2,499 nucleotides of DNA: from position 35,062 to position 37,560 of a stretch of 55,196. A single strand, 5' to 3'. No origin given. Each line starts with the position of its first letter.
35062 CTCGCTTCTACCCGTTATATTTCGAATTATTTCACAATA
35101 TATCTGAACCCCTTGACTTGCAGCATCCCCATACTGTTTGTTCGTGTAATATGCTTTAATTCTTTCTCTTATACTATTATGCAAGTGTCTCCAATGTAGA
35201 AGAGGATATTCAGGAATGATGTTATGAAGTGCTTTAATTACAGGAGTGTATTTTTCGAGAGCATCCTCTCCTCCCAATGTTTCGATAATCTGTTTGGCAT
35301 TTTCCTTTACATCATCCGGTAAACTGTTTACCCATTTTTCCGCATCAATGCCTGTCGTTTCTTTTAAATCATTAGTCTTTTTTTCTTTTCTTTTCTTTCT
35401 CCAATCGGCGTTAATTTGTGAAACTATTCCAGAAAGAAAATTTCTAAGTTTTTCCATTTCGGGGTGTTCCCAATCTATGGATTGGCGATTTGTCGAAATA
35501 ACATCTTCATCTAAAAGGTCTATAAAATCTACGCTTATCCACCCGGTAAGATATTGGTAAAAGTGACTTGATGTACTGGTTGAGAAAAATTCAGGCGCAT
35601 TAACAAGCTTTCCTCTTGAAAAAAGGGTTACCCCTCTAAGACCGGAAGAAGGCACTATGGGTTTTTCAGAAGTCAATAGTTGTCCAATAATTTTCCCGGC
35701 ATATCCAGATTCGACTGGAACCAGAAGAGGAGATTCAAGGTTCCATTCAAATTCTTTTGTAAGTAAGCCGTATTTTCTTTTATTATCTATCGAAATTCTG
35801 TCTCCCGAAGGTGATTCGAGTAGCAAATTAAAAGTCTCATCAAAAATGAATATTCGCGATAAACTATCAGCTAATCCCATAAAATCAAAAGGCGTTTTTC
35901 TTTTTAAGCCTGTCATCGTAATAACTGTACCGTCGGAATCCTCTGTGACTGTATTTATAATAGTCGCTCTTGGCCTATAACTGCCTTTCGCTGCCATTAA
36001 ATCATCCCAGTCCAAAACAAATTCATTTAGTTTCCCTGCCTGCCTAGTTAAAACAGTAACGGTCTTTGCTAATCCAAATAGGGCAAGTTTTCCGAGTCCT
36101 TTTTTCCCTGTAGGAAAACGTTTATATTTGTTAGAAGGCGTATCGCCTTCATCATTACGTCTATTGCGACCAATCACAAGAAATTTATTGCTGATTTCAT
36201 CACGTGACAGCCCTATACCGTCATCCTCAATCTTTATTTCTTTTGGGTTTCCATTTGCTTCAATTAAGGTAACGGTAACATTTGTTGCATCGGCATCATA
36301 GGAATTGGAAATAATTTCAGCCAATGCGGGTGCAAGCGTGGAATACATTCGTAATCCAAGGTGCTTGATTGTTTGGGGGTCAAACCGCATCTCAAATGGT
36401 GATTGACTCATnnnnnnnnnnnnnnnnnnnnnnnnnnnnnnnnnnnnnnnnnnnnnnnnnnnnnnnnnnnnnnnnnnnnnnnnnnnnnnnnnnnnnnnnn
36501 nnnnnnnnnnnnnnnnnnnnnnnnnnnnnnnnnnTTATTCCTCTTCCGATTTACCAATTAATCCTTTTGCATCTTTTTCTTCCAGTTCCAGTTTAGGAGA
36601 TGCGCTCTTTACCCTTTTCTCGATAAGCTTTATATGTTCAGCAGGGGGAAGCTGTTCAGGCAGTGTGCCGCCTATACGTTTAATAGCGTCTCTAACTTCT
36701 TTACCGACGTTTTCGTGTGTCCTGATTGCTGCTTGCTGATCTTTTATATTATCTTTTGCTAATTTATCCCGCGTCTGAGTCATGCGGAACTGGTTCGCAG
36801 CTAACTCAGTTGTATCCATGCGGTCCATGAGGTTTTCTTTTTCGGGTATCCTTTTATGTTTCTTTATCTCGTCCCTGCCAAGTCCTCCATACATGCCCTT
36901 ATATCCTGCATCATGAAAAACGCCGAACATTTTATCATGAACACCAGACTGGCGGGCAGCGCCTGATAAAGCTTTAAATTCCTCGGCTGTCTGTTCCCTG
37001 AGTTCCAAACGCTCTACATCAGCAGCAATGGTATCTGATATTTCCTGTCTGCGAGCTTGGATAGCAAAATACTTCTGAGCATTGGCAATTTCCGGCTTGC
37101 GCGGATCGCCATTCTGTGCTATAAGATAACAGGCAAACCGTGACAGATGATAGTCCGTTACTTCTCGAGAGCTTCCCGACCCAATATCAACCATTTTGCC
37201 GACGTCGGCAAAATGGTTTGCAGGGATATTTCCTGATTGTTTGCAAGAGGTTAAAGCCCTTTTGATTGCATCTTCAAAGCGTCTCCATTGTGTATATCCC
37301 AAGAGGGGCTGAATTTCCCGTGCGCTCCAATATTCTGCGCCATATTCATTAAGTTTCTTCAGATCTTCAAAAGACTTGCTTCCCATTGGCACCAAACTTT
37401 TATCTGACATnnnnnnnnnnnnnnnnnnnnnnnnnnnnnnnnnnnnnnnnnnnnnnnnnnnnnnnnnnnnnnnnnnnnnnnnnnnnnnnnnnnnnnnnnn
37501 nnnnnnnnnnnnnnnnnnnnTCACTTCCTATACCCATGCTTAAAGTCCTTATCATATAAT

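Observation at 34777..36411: GHKL ATPase fused to a HEPN (Rx4H) domain: candidate effector of an uncharacterised defence module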

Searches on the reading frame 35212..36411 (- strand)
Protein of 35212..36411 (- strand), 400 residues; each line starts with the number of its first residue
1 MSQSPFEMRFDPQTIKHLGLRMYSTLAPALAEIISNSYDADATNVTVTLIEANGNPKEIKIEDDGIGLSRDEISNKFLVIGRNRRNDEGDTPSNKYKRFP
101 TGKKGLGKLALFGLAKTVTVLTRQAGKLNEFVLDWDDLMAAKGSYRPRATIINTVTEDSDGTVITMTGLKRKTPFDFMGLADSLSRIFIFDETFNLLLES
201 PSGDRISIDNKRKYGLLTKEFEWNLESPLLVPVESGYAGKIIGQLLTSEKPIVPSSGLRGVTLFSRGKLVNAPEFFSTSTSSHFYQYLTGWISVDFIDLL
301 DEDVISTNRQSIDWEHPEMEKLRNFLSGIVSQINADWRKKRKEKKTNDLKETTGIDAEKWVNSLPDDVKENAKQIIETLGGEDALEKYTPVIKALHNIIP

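Call 37: search_protein_representatives(protein=window:35212-36411:-)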
Query: 400 residues. Proteins with E-value up to 0.001 (for the whole library): 5379; up to 1e-10: 1677; up to 1e-30: 290. The best 150 are listed.
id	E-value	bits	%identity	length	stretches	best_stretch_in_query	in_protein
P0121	1.2e-145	501.9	57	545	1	5-400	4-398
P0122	1.7e-140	484.9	57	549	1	6-400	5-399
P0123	1.2e-120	419.5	54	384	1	3-380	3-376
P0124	4.4e-106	371.6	81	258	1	194-400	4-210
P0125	2.5e-102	359.2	46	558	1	4-400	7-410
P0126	1.2e-99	350.4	46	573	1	6-388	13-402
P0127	1.8e-99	349.8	44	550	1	3-380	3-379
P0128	7.5e-97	341.2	46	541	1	6-400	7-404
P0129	7.7e-96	337.9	43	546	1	4-400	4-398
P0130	2.0e-94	333.3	44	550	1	1-397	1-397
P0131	4.3e-94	332.2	45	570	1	6-400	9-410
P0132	6.7e-93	328.2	43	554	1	6-400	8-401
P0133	7.5e-93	328.1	44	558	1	5-400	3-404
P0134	9.2e-92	324.5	45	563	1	8-400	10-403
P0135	2.2e-90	320.0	46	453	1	6-382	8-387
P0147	3.7e-85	302.8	43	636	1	6-386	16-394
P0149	1.8e-84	300.5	42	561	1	6-400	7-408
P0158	7.1e-80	285.4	38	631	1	8-386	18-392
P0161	8.1e-78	278.6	42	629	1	6-385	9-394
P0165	7.4e-76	272.1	40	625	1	1-380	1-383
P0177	1.3e-70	254.9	39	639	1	4-380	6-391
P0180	3.0e-69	250.4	40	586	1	2-353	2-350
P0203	1.3e-62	228.6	39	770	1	7-387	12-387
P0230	8.8e-53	196.2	38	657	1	8-385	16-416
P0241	5.5e-48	180.4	34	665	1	6-387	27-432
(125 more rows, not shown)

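Call 39: search_protein_families(library=ncbifam, proteins=[P0147, P0158, P0161, P0165, P0177, P0203, P0230, P0241, P0180, P0149], max_evalue=0.00001)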
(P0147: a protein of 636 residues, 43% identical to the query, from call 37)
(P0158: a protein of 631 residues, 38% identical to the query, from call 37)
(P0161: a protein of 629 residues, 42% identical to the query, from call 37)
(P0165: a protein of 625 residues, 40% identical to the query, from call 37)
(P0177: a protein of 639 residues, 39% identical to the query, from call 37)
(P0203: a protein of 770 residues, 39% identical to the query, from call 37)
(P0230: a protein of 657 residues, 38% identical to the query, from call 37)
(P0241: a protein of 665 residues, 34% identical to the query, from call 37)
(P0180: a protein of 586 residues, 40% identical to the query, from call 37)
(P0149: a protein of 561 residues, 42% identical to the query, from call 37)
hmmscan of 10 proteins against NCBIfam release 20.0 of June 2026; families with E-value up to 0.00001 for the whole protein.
P0147 (636 aa): 5 families
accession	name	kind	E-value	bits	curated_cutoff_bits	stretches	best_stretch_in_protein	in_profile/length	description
NF050001.1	restrict_BbrUII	equivalog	1.1e-96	324.9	550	1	18-631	3-654/659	BbrUII/HgiDII family restriction enzyme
TIGR00585.2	mutl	equivalog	3.8e-07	29.4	180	1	39-82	24-67/555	DNA mismatch repair endonuclease MutL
NF003555.1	PRK05218.1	equivalog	2.5e-06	26.3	371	1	51-134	57-141/614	molecular chaperone HtpG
NF010683.0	PRK14083.1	equivalog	7.2e-06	24.7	455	0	52-136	53-134/604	HSP90 family protein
NF000953.0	PRK00095.2-4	equivalog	7.9e-06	25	693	0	39-168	26-147/611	DNA mismatch repair endonuclease MutL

P0158 (631 aa): 9 families
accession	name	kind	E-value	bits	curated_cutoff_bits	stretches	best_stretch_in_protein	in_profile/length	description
NF050001.1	restrict_BbrUII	equivalog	1.7e-101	340.8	550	1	18-630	3-653/659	BbrUII/HgiDII family restriction enzyme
TIGR00585.2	mutl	equivalog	7.6e-10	38.3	180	1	39-86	24-70/555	DNA mismatch repair endonuclease MutL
NF010683.0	PRK14083.1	equivalog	7e-09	34.7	455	1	51-132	52-131/604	HSP90 family protein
NF047352.1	P_loop_sacsin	domain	1.6e-08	34.9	50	1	39-127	3-79/80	sacsin N-terminal ATP-binding-like domain-containing protein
NF000952.0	PRK00095.2-2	subfamily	2.8e-07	29.4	840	1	39-94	26-80/623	DNA mismatch repair endonuclease MutL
NF003555.1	PRK05218.1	equivalog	2.9e-07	29.4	371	1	49-133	53-141/614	molecular chaperone HtpG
NF000948.0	PRK00095.1-1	equivalog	1.8e-06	27.2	701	1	39-83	26-69/625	DNA mismatch repair endonuclease MutL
NF000950.0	PRK00095.1-3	equivalog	4.5e-06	25.4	756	1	39-87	27-74/641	DNA mismatch repair endonuclease MutL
NF000953.0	PRK00095.2-4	equivalog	5e-06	25.7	693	1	39-83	26-69/611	DNA mismatch repair endonuclease MutL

P0161 (629 aa): 6 families
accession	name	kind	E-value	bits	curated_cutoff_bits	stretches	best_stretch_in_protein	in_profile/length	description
NF050001.1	restrict_BbrUII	equivalog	4.5e-88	296.4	550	1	10-624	2-649/659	BbrUII/HgiDII family restriction enzyme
NF010683.0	PRK14083.1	equivalog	2.2e-08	33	455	1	47-131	55-136/604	HSP90 family protein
TIGR00585.2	mutl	equivalog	4.1e-08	32.6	180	1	32-96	24-86/555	DNA mismatch repair endonuclease MutL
NF003555.1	PRK05218.1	equivalog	1.6e-07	30.2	371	1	46-193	57-197/614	molecular chaperone HtpG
NF000950.0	PRK00095.1-3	equivalog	5.4e-07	28.4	756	1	31-146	26-135/641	DNA mismatch repair endonuclease MutL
NF047352.1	P_loop_sacsin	domain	9.8e-07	29.2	50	1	32-123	3-79/80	sacsin N-terminal ATP-binding-like domain-containing protein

P0165 (625 aa): 6 families
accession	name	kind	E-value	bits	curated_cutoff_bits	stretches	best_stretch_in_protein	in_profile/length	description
NF050001.1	restrict_BbrUII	equivalog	4.1e-90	303.2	550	1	9-618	4-647/659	BbrUII/HgiDII family restriction enzyme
NF010683.0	PRK14083.1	equivalog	1.5e-08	33.6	455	1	41-172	52-172/604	HSP90 family protein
TIGR00585.2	mutl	equivalog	2.8e-08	33.1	180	1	29-73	24-68/555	DNA mismatch repair endonuclease MutL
NF047352.1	P_loop_sacsin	domain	2.5e-06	27.8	50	0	29-118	3-79/80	sacsin N-terminal ATP-binding-like domain-containing protein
NF000950.0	PRK00095.1-3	equivalog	4.1e-06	25.5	756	1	29-75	27-73/641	DNA mismatch repair endonuclease MutL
NF000952.0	PRK00095.2-2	subfamily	9.6e-06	24.3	840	0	29-72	26-69/623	DNA mismatch repair endonuclease MutL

P0177 (639 aa): 7 families
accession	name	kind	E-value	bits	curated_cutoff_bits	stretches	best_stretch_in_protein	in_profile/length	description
NF050001.1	restrict_BbrUII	equivalog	1.6e-91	307.8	550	1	8-632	1-648/659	BbrUII/HgiDII family restriction enzyme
NF010683.0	PRK14083.1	equivalog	8.9e-09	34.3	455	1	46-123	55-128/604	HSP90 family protein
TIGR00585.2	mutl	equivalog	1.2e-08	34.3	180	1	31-76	24-68/555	DNA mismatch repair endonuclease MutL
NF047352.1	P_loop_sacsin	domain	5.8e-08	33.1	50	1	31-121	3-79/80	sacsin N-terminal ATP-binding-like domain-containing protein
NF000949.0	PRK00095.1-2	equivalog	3e-06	26.6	750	1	31-75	30-73/634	DNA mismatch repair endonuclease MutL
NF003555.1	PRK05218.1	equivalog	3.2e-06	25.9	371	1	43-126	55-140/614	molecular chaperone HtpG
NF000953.0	PRK00095.2-4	equivalog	4.1e-06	26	693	1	31-75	26-69/611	DNA mismatch repair endonuclease MutL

P0203 (770 aa): 4 families
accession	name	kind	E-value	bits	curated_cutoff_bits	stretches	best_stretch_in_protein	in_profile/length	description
NF050001.1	restrict_BbrUII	equivalog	3.7e-74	250.5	550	1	12-478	2-500/659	BbrUII/HgiDII family restriction enzyme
NF010683.0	PRK14083.1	equivalog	2.4e-07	29.6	455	1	48-223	52-215/604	HSP90 family protein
TIGR00585.2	mutl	equivalog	1.9e-06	27.1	180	1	34-83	24-72/555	DNA mismatch repair endonuclease MutL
NF047352.1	P_loop_sacsin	domain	7.1e-06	26.4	50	0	34-124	3-79/80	sacsin N-terminal ATP-binding-like domain-containing protein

P0230 (657 aa): 1 family
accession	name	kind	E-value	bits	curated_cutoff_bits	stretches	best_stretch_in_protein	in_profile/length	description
NF050001.1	restrict_BbrUII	equivalog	1.6e-84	284.7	550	1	17-644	4-640/659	BbrUII/HgiDII family restriction enzyme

P0241 (665 aa): 3 families
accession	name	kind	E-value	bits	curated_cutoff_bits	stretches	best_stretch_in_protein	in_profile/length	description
NF050001.1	restrict_BbrUII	equivalog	4.2e-84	283.3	550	1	28-661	2-652/659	BbrUII/HgiDII family restriction enzyme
NF010683.0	PRK14083.1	equivalog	1.7e-06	26.8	455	1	35-159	15-133/604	HSP90 family protein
TIGR00585.2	mutl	equivalog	5.4e-06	25.6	180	0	46-94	20-63/555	DNA mismatch repair endonuclease MutL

P0180 (586 aa): 11 families
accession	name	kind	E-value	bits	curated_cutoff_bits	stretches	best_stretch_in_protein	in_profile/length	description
NF050001.1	restrict_BbrUII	equivalog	4e-66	223.9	550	1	6-385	1-407/659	BbrUII/HgiDII family restriction enzyme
NF010683.0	PRK14083.1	equivalog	1.3e-11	43.7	455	1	38-199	39-200/604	HSP90 family protein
TIGR00585.2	mutl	equivalog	1.6e-10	40.5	180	1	31-72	26-67/555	DNA mismatch repair endonuclease MutL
NF003555.1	PRK05218.1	equivalog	1.2e-09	37.2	371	1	34-175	48-184/614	molecular chaperone HtpG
NF047352.1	P_loop_sacsin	domain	8.2e-07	29.4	50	1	30-117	4-79/80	sacsin N-terminal ATP-binding-like domain-containing protein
NF000953.0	PRK00095.2-4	equivalog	1.2e-06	27.8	693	1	29-71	26-68/611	DNA mismatch repair endonuclease MutL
NF041932.1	MzaB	equivalog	2.1e-06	26.4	850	1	23-130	10-111/480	MZA anti-phage system associated ATPase MzaB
NF000954.0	PRK00095.2-5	equivalog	2.8e-06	26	937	1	31-72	32-73/588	DNA mismatch repair endonuclease MutL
NF000949.0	PRK00095.1-2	equivalog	3.9e-06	26.2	750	1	30-71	31-72/634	DNA mismatch repair endonuclease MutL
NF000950.0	PRK00095.1-3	equivalog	4.6e-06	25.3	756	1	31-75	29-73/641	DNA mismatch repair endonuclease MutL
NF000948.0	PRK00095.1-1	equivalog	4.7e-06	25.8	701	1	31-71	28-68/625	DNA mismatch repair endonuclease MutL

P0149 (561 aa): 8 families
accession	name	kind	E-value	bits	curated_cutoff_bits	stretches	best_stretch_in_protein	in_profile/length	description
NF050001.1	restrict_BbrUII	equivalog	6.8e-60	203.3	550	1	8-393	2-405/659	BbrUII/HgiDII family restriction enzyme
TIGR02391.1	hypoth_ymh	hypoth_equivalog_domain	1.5e-16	60.7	39.45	1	426-549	7-124/125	TIGR02391 family protein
TIGR00585.2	mutl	equivalog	9.7e-10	37.9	180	1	29-79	23-72/555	DNA mismatch repair endonuclease MutL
NF041932.1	MzaB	equivalog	3.1e-07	29.1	850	1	24-103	10-87/480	MZA anti-phage system associated ATPase MzaB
NF010683.0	PRK14083.1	equivalog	1.5e-06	26.9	455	1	42-131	52-139/604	HSP90 family protein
NF047352.1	P_loop_sacsin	domain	2.8e-06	27.7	50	1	31-117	4-78/80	sacsin N-terminal ATP-binding-like domain-containing protein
NF000951.0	PRK00095.2-1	equivalog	4.5e-06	25.6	391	1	26-79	24-75/559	DNA mismatch repair endonuclease MutL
NF000953.0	PRK00095.2-4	equivalog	6.5e-06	25.3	693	1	29-79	25-74/611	DNA mismatch repair endonuclease MutL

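Call 40: search_protein_families(library=pfam, proteins=[P0147, P0158, P0161, P0165, P0177, P0203, P0230, P0241, P0180, P0149], max_evalue=0.001)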
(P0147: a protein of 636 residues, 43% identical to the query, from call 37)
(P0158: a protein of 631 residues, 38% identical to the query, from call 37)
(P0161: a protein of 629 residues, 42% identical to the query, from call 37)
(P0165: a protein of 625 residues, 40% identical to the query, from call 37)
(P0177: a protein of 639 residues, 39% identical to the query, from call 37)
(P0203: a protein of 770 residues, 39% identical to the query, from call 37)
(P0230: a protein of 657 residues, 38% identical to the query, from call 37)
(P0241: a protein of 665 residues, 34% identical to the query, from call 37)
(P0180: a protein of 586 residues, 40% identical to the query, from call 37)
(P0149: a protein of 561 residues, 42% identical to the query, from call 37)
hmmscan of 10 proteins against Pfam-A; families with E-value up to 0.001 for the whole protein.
P0147 (636 aa): 2 families
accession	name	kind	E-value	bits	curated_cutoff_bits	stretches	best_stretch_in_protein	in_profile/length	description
PF13589.12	HATPase_c_3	-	1.9e-24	86.7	25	1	37-157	4-119/137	Histidine kinase-, DNA gyrase B-, and HSP90-like ATPase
PF02518.31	HATPase_c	-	0.00043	21.1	26.4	1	39-82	9-55/111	Histidine kinase-, DNA gyrase B-, and HSP90-like ATPase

P0158 (631 aa): 2 families
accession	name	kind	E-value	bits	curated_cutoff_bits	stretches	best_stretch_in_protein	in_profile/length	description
PF13589.12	HATPase_c_3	-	2.5e-21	76.6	25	1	38-152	5-116/137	Histidine kinase-, DNA gyrase B-, and HSP90-like ATPase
PF02518.31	HATPase_c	-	1.5e-05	25.8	26.4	1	39-97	9-72/111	Histidine kinase-, DNA gyrase B-, and HSP90-like ATPase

P0161 (629 aa): 3 families
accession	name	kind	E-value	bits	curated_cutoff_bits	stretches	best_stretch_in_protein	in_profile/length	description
PF13589.12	HATPase_c_3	-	5.9e-24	85.1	25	1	30-164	4-137/137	Histidine kinase-, DNA gyrase B-, and HSP90-like ATPase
PF02518.31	HATPase_c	-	3.1e-06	28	26.4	1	29-138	6-107/111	Histidine kinase-, DNA gyrase B-, and HSP90-like ATPase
PF14082.12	SduA_C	-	0.00023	21.8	27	1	475-547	6-62/159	Shedu protein SduA, C-terminal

P0165 (625 aa): 2 families
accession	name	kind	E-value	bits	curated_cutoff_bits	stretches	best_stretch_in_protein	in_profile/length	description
PF13589.12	HATPase_c_3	-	1.6e-23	83.7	25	1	27-161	4-137/137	Histidine kinase-, DNA gyrase B-, and HSP90-like ATPase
PF02518.31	HATPase_c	-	0.0008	20.3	26.4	0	29-88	9-56/111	Histidine kinase-, DNA gyrase B-, and HSP90-like ATPase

P0177 (639 aa): 2 families
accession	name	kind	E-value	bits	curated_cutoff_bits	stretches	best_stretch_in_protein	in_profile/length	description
PF13589.12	HATPase_c_3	-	1.5e-19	70.8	25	1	29-146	4-115/137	Histidine kinase-, DNA gyrase B-, and HSP90-like ATPase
PF02518.31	HATPase_c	-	3.5e-06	27.9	26.4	1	31-108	9-76/111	Histidine kinase-, DNA gyrase B-, and HSP90-like ATPase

P0203 (770 aa): 2 families
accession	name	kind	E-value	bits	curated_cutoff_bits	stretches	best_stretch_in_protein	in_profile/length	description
PF13589.12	HATPase_c_3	-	2.9e-22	79.6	25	1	33-149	5-115/137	Histidine kinase-, DNA gyrase B-, and HSP90-like ATPase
PF02518.31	HATPase_c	-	0.00048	21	26.4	0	34-88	9-65/111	Histidine kinase-, DNA gyrase B-, and HSP90-like ATPase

P0230 (657 aa): 3 families
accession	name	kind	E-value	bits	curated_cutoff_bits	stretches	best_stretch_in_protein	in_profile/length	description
PF13589.12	HATPase_c_3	-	8.5e-17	61.9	25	1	35-184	4-137/137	Histidine kinase-, DNA gyrase B-, and HSP90-like ATPase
PF14082.12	SduA_C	-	4.5e-08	33.9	27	1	493-568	3-60/159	Shedu protein SduA, C-terminal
PF13588.12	HSDR_N_2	-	0.00095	19.7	25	0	535-581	32-78/110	Type I restriction enzyme R protein N terminus (HSDR_N)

P0241 (665 aa): 2 families
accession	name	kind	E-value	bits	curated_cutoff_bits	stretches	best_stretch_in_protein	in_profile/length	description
PF13589.12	HATPase_c_3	-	5.1e-17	62.6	25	1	49-174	5-114/137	Histidine kinase-, DNA gyrase B-, and HSP90-like ATPase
PF02518.31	HATPase_c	-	3.2e-05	24.8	26.4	1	45-124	4-56/111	Histidine kinase-, DNA gyrase B-, and HSP90-like ATPase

P0180 (586 aa): 2 families
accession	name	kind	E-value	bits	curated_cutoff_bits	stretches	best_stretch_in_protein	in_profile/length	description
PF13589.12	HATPase_c_3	-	3.2e-22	79.4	25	1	26-148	3-119/137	Histidine kinase-, DNA gyrase B-, and HSP90-like ATPase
PF02518.31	HATPase_c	-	1.6e-07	32.2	26.4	1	29-121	9-97/111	Histidine kinase-, DNA gyrase B-, and HSP90-like ATPase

P0149 (561 aa): 3 families
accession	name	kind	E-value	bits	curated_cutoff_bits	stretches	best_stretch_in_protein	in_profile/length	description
PF13589.12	HATPase_c_3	-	2.6e-20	73.3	25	1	27-138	3-108/137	Histidine kinase-, DNA gyrase B-, and HSP90-like ATPase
PF09509.15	Hypoth_Ymh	-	1.3e-09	38.4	25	1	427-548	10-119/119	Protein of unknown function (Hypoth_ymh)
PF02518.31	HATPase_c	-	4.2e-06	27.6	26.4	1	30-91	9-72/111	Histidine kinase-, DNA gyrase B-, and HSP90-like ATPase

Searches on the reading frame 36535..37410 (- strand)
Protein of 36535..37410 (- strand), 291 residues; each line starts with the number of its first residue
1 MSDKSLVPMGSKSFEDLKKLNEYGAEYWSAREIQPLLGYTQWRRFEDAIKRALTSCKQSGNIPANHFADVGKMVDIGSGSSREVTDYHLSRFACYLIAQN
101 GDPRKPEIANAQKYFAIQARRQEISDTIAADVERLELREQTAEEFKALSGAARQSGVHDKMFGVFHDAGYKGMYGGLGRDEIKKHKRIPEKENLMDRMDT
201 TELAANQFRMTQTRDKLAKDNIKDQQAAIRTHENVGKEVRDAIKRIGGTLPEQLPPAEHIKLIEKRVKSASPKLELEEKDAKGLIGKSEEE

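Call 3: search_protein_families(library=pfam, proteins=[window:36535-37410:-], max_evalue=0.01)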
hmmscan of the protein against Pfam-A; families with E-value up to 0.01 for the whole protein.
window:36535-37410:- (291 aa): 1 family
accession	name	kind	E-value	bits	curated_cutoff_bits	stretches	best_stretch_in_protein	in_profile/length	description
PF02498.22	Bro-N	-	8.3e-09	36.4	25.6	1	22-114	7-94/96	BRO family, N-terminal domain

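Call 4: search_protein_families(library=padloc, proteins=[window:36535-37410:-], max_evalue=0.01)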
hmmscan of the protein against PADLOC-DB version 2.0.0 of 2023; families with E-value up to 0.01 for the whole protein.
window:36535-37410:- (291 aa): 5 families
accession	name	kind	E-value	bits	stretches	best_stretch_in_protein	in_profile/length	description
PDLC04919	PDC-S13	-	1.8e-112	373.2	1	10-278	9-277/281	-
PDLC03083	Specificity_I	-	4.9e-77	257.6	1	11-275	3-277/717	Type I specificity subunit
PDLC04918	PDC-S13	-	3.4e-45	152.7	2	140-268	73-203/214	-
PDLC04871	PDC-S05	-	6.9e-30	102.3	1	1-125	1-125/468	-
PDLC04920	PDC-S13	-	1.6e-11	42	1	122-249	129-258/286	-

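Call 5: search_protein_families(library=ncbifam, proteins=[window:36535-37410:-], max_evalue=0.01)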
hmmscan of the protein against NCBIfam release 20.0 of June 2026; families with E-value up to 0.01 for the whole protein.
window:36535-37410:- (291 aa): 1 family
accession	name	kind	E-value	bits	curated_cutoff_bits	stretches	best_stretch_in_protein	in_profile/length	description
NF008573.0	PRK11525.1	equivalog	1.3e-109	366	242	1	9-279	8-285/288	DNA damage-inducible protein D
